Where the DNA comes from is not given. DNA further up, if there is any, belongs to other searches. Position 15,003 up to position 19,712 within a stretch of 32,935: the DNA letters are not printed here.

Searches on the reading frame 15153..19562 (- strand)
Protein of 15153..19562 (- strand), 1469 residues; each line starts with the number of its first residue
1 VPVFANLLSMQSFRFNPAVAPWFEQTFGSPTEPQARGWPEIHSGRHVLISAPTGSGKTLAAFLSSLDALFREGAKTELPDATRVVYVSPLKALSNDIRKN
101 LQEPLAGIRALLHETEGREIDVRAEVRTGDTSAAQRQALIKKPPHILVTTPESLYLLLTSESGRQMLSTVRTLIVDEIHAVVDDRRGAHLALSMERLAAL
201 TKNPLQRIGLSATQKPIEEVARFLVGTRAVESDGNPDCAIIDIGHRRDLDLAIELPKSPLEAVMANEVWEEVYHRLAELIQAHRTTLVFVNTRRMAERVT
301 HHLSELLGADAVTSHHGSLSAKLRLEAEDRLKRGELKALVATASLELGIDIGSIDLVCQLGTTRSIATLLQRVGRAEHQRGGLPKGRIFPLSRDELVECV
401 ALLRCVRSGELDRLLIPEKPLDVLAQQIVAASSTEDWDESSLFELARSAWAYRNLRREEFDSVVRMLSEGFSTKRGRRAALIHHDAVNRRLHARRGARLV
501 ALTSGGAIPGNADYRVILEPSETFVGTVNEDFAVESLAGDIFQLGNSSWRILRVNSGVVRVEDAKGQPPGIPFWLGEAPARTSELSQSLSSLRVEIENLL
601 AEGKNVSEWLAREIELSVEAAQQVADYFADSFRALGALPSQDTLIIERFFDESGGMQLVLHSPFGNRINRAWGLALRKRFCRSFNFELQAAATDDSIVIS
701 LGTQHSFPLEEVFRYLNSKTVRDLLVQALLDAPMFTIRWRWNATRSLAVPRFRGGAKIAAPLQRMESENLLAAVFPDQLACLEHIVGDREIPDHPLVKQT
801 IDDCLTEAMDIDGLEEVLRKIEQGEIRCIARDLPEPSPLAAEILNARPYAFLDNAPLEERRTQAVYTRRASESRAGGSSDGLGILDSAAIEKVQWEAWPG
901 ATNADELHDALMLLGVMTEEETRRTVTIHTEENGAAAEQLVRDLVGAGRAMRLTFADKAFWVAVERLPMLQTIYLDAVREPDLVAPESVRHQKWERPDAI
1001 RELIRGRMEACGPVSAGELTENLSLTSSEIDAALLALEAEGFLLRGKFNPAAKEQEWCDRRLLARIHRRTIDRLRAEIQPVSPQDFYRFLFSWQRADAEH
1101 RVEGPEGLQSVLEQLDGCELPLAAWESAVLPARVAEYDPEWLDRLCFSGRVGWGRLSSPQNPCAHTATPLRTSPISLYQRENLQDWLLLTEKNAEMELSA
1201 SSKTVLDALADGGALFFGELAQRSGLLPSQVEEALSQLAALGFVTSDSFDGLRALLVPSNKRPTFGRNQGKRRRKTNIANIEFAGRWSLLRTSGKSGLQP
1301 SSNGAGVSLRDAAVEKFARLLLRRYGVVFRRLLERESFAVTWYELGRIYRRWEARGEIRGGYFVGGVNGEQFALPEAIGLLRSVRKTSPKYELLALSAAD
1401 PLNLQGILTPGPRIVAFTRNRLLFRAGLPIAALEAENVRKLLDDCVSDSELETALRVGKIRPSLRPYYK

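Call 33: search_protein_families(library=pfam, proteins=[window:15153-19562:-], max_evalue=0.0001)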
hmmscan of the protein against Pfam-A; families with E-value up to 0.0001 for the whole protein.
window:15153-19562:- (1469 aa): 10 families
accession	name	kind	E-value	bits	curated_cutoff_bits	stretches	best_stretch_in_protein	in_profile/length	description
PF08494.16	DEAD_assoc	-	1.5e-54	185.2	23.5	1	638-840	1-191/191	DEAD/H associated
PF00270.35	DEAD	-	4.7e-34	118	26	1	31-218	1-165/167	DEAD/DEAH box helicase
PF19306.5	WH_Lhr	-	1.1e-33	116.5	27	1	406-568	3-165/168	Large helicase-related protein, winged helix domain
PF23234.1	WH4_Lhr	-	1.4e-25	89.2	27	1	1312-1390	6-84/87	Large helicase-related protein, winged-helix domain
PF00271.37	Helicase_C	-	2.7e-18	66.7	23.5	1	274-376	4-106/110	Helicase conserved C-terminal domain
PF23235.1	WH3_Lhr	-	4e-13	49.9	27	1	1084-1155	4-74/95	Large helicase-related protein, winged-helix domain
PF04851.21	ResIII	-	9e-10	39.1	22.5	1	43-214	22-162/164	Type III restriction enzyme, res subunit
PF09339.16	HTH_IclR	-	3.2e-06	27.2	22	0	1205-1247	8-51/52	IclR helix-turn-helix domain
PF22590.2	Cas3-like_C_2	-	8.3e-05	23.3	27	0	284-377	3-102/106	CRISPR-associated nuclease/helicase Cas3, C-terminal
PF17782.7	DprA_WH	-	9.7e-05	22.8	22.9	0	999-1043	12-55/61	DprA winged helix domain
